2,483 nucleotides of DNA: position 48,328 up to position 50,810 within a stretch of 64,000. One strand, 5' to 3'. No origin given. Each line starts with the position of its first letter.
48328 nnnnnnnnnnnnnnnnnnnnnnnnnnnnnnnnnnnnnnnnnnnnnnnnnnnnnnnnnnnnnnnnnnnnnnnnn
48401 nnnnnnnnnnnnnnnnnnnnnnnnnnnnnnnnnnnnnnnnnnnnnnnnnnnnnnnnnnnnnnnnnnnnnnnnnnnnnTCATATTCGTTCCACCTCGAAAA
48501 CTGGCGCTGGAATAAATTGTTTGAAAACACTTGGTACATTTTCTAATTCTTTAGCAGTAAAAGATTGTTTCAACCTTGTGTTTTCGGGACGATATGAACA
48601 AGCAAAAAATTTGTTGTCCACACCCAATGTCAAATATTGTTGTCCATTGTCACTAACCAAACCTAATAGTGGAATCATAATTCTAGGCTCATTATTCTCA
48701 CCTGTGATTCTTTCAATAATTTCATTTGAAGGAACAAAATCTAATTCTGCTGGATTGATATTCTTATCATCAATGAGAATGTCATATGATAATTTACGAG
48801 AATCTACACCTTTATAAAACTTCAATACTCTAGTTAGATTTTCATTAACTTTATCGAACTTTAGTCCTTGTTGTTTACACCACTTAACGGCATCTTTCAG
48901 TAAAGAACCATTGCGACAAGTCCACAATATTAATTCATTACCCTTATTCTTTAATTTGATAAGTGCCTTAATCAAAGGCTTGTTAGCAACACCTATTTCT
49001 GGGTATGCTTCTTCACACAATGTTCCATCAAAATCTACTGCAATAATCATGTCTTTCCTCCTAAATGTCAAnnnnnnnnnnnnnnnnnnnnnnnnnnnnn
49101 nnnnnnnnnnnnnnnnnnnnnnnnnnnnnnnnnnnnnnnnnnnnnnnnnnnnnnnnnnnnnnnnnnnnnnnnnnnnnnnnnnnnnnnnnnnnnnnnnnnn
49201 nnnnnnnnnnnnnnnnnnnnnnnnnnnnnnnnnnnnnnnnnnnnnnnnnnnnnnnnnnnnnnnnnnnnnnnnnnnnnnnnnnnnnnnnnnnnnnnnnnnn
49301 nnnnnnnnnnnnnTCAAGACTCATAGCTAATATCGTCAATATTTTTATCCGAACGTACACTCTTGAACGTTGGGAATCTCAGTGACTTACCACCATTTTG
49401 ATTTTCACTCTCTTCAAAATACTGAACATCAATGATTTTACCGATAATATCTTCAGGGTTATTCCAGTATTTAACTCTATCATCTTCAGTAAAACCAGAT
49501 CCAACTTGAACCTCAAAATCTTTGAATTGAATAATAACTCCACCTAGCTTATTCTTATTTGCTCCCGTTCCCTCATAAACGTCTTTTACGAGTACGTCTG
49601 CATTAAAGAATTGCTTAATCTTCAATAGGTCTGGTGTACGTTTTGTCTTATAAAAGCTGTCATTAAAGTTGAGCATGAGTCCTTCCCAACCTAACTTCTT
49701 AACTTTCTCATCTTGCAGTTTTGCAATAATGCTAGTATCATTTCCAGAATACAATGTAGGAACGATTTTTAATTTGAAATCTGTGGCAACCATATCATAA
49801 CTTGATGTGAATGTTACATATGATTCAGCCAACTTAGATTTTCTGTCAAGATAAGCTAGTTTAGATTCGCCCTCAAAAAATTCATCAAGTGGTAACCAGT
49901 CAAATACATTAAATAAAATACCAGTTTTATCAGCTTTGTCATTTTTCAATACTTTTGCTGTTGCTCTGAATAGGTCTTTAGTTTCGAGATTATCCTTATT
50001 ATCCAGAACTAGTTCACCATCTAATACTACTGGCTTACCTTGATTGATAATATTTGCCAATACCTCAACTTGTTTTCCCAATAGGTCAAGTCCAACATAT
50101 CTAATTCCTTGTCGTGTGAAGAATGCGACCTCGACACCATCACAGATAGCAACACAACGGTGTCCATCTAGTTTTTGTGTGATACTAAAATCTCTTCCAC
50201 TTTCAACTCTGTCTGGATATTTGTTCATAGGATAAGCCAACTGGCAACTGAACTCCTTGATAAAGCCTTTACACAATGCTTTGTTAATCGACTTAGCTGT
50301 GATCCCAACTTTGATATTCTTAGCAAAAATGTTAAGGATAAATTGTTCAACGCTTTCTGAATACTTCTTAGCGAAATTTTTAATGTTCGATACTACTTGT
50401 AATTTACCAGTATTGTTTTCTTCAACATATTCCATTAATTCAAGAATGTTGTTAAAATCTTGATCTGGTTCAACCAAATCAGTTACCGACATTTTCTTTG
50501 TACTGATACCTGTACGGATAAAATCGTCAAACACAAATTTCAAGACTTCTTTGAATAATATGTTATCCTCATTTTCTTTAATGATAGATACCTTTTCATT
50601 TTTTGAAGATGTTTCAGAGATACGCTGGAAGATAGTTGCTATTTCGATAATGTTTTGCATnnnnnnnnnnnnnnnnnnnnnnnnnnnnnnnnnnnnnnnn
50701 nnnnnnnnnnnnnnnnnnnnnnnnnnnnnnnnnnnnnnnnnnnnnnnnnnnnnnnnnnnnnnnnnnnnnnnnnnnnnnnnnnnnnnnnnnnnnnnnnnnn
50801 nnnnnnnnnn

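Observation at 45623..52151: Dense nucleotide-salvage / DNA-modification block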

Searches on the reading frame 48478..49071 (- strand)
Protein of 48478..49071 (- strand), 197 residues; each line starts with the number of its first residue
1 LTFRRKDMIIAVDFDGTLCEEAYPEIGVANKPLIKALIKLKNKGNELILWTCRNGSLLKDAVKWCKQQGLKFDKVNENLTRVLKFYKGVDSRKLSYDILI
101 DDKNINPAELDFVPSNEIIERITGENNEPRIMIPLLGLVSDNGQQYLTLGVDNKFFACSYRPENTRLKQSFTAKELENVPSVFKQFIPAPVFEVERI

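Call 3: search_protein_families(library=pfam, proteins=[window:48478-49071:-], max_evalue=0.01)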
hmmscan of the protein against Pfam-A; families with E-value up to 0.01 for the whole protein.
window:48478-49071:- (197 aa): 1 family
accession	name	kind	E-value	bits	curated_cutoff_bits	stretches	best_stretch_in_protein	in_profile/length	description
PF01206.22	TusA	-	0.0088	16.3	28.6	0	32-77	13-59/70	Sulfurtransferase TusA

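Call 4: search_protein_families(library=phrogs, proteins=[window:48478-49071:-], max_evalue=0.001)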
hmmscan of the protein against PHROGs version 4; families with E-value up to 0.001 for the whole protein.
window:48478-49071:- (197 aa): 2 families
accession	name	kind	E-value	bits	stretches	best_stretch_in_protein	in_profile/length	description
phrog_1238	-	moron, auxiliary metabolic gene and host takeover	2e-31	109.7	1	5-126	20-136/155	phosphoheptose isomerase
phrog_24386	-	unknown function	3.4e-30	106.3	1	6-106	2-101/339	-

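Call 11: search_solved_structures(query=window:48478-49071:-, max_evalue=1, show_alignments=2)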
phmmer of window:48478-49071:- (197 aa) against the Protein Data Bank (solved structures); distinct sequences matched with E-value up to 1: 1.
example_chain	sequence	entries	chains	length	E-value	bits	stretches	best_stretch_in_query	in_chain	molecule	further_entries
2obb_A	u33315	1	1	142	1.6e-19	73.6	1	8-106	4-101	Hypothetical protein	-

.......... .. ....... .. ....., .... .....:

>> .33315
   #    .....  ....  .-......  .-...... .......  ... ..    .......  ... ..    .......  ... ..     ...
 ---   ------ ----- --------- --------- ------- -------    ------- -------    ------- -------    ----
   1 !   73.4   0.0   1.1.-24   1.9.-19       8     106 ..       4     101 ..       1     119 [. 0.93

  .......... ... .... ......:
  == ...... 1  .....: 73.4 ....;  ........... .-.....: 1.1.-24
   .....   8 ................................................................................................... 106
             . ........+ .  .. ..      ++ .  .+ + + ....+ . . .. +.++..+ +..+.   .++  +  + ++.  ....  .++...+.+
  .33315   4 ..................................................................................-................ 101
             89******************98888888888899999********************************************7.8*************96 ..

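Call 44: search_protein_families(library=ncbifam, proteins=[window:48478-49050:-], max_evalue=0.01)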
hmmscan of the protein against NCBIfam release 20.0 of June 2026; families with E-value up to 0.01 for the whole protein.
window:48478-49050:- (190 aa): 3 families
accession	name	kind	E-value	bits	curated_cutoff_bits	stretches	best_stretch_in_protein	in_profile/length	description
NF046079.1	HAD_phos_BT0820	equivalog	3.5e-29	101.9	165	1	1-99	1-98/137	BT0820 family HAD-type phosphatase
TIGR00099.1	Cof-subfamily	subfamily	6.2e-05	22.7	137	1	2-59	1-50/256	Cof-type HAD-IIB family hydrolase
TIGR01484.1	HAD-SF-IIB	subfamily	0.0024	17.9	41.8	1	2-53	1-49/221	HAD-IIB family hydrolase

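Call 50: find_homologous_proteins(query=window:48478-49050:-, max_evalue=0.00001)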
Query window:48478-49050:- (190 aa): 3016 proteins with E <= 0.00001 among 3189 candidates; the best 120 are listed.
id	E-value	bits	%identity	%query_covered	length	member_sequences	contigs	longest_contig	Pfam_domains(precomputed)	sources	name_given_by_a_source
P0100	2.3e-122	424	100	100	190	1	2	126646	-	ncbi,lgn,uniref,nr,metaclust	ncbi:hypothetical protein [Liquorilactobacillus mali]|uniref:Uncharacterized protein n=1 Tax=Liquori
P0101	1.6e-99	349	82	99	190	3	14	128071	-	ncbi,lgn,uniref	ncbi:hypothetical protein [Liquorilactobacillus hordei]|uniref:hypothetical protein n=1 Tax=Liquoril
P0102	1.1e-60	223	61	95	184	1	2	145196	-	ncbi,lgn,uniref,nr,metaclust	ncbi:hypothetical protein [Liquorilactobacillus hordei]|uniref:Hydrolase n=1 Tax=Liquorilactobacillu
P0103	6.8e-55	204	52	96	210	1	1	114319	-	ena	-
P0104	1.9e-53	199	50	96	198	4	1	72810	-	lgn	-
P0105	5.0e-36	142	61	61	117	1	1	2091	-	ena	-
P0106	2.7e-34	137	66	53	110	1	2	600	-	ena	-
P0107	1.2e-31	128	57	59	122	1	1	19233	-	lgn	-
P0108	3.1e-31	127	60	53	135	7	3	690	-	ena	-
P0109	4.2e-31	126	59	52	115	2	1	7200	-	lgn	-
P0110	5.7e-31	126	56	59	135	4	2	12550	-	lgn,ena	-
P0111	7.0e-31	125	57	56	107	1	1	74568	-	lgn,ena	-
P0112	9.2e-31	125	58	55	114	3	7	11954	-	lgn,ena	-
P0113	1.6e-30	124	57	57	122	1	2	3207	-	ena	-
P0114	2.3e-30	124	56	53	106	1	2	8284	-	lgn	-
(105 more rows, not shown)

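Call 59: predict_structure(alignment_id=A2)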
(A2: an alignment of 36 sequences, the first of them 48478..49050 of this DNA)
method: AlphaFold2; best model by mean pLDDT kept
length: 190 residues; sequences in the alignment: 36
mean_pLDDT: 68.8   pTM: 0.56
mean pLDDT of the five models: 68.8, 67.7, 67.0, 65.1, 63.8
residues with pLDDT >= 90: 59; 70-90: 30; 50-70: 40; < 50: 61
segments of 3 or more residues with pLDDT < 50: 107-131, 141-162, 181-190
pLDDT, mean of each block of 10 residues (from residue 1): 92 95 91 92 96 98 97 78 73 71 49 38 37 51 43 44 59 59 43
secondary structure, 60 per line:
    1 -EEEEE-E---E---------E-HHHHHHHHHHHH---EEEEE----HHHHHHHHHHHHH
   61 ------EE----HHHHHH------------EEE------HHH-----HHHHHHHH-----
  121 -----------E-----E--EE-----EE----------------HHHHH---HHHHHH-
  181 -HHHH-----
elements in order: E2-6 H24-35 E39-43 H48-60 H73-78 E91-93 H108-115 H166-170 H174-179 H182-185

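Call 61: fold_search(model_id=the predicted structure, library=pdb)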
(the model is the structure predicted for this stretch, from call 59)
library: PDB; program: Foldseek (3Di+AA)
matches with E <= 10: 1551; with E <= 0.001: 3
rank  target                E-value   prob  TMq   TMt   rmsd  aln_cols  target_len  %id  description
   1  2obb                  3.1e-09  1.00  0.47  0.73   4.4       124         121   35  Structure of the conserved protein coded by locus BT_0820 from Bacteroides thetaiotaomicron (released 2007-01-16)
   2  1xpj_B                1.7e-04  1.00  0.34  0.49   7.6       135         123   21  Crystal Structure of MCSG Target APC26283 from Vibrio cholerae (released 2004-10-19)
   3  1xpj_A                3.7e-04  1.00  0.34  0.48   7.6       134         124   22  Crystal Structure of MCSG Target APC26283 from Vibrio cholerae (released 2004-10-19)
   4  4nav_B                3.9e-03  0.99  0.31  0.32   7.7       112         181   18  Crystal structure of hypothetical protein XCC2798 from Xanthomonas campestris, Target EFI-508608 (released 2013-11-06)
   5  4nav_A                5.0e-03  0.99  0.31  0.32   7.4       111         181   18  Crystal structure of hypothetical protein XCC2798 from Xanthomonas campestris, Target EFI-508608 (released 2013-11-06)
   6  2p9j_G                6.9e-03  0.95  0.30  0.36   9.3       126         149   16  Crystal structure of AQ2171 from Aquifex aeolicus (released 2007-05-29)
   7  4nav_C                7.4e-03  0.99  0.31  0.32   7.4       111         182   18  Crystal structure of hypothetical protein XCC2798 from Xanthomonas campestris, Target EFI-508608 (released 2013-11-06)
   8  4hgr_E                7.4e-03  0.96  0.30  0.34   9.5       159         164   15  Crystal structure of E56A/K67A mutant of 2-keto-3-deoxy-D-glycero-D-galactonononate-9-phosphate phosphohydrolase from  (released 2013-08-21)
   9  3e81_A                7.4e-03  0.95  0.29  0.33   9.9       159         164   14  Structure-function Analysis of 2-Keto-3-deoxy-D-glycero-D-galacto-nononate-9-phosphate (KDN) Phosphatase Defines a New (released 2008-11-04)
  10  3mmz_D                7.8e-03  0.72  0.25  0.27  14.0       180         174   13  CRYSTAL STRUCTURE OF putative HAD family hydrolase from Streptomyces avermitilis MA-4680 (released 2010-04-28)
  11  4hgo_A                8.9e-03  0.95  0.31  0.35   9.5       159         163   15  2-keto-3-deoxy-D-glycero-D-galactonononate-9-phosphate phosphohydrolase from Bacteroides thetaiotaomicron in complex w (released 2013-08-21)
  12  4hgr_F                9.5e-03  0.97  0.30  0.34   7.9       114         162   17  Crystal structure of E56A/K67A mutant of 2-keto-3-deoxy-D-glycero-D-galactonononate-9-phosphate phosphohydrolase from  (released 2013-08-21)
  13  4hgr_A                9.5e-03  0.96  0.29  0.33   8.6       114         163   17  Crystal structure of E56A/K67A mutant of 2-keto-3-deoxy-D-glycero-D-galactonononate-9-phosphate phosphohydrolase from  (released 2013-08-21)
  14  4hgo_D                1.0e-02  0.91  0.30  0.34   9.2       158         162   11  2-keto-3-deoxy-D-glycero-D-galactonononate-9-phosphate phosphohydrolase from Bacteroides thetaiotaomicron in complex w (released 2013-08-21)
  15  9d15                  1.2e-02  0.91  0.25  0.17  11.6       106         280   12  Tt Pah2 D148N delta helix with magnesium and tungstate (released 2025-11-12)
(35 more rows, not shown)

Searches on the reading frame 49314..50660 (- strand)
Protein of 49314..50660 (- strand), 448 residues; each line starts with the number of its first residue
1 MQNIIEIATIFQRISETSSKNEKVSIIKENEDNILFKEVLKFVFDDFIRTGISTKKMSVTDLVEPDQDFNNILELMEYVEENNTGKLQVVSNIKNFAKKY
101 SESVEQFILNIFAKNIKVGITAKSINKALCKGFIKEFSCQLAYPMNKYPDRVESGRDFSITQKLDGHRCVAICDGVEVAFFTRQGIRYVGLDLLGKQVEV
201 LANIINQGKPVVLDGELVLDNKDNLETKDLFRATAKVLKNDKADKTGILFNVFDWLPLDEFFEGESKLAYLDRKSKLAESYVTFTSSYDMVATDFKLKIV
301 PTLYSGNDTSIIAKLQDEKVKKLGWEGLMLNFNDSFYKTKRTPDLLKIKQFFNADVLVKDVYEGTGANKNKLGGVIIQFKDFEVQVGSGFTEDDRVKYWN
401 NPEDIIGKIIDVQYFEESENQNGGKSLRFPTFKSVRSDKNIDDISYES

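Call 3: search_protein_families(library=pfam, proteins=[window:49314-50660:-], max_evalue=0.01)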
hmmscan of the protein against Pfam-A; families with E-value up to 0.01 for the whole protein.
window:49314-50660:- (448 aa): 4 families
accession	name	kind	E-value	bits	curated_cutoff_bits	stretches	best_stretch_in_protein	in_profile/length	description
PF01068.26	DNA_ligase_A_M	-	5.7e-15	56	26.2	1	140-349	2-204/204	ATP dependent DNA ligase domain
PF14743.12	DNA_ligase_OB_2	-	4.6e-11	43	28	1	363-436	1-66/66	DNA ligase OB-like domain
PF09414.15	RNA_ligase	-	2.3e-05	25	27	1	157-331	2-156/171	RNA ligase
PF04679.21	DNA_ligase_A_C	-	0.0056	17.5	27.5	0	392-439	55-94/94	ATP dependent DNA ligase C terminal region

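Call 4: search_protein_families(library=phrogs, proteins=[window:49314-50660:-], max_evalue=0.001)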
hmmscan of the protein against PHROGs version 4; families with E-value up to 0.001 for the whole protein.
window:49314-50660:- (448 aa): 2 families
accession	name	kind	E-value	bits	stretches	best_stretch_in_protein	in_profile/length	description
phrog_114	-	DNA, RNA and nucleotide metabolism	6e-85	287.1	1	1-444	85-506/634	ATP-dependent DNA ligase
phrog_12420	-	DNA, RNA and nucleotide metabolism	2.1e-19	71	1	1-129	1-128/133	ATP-dependent DNA ligase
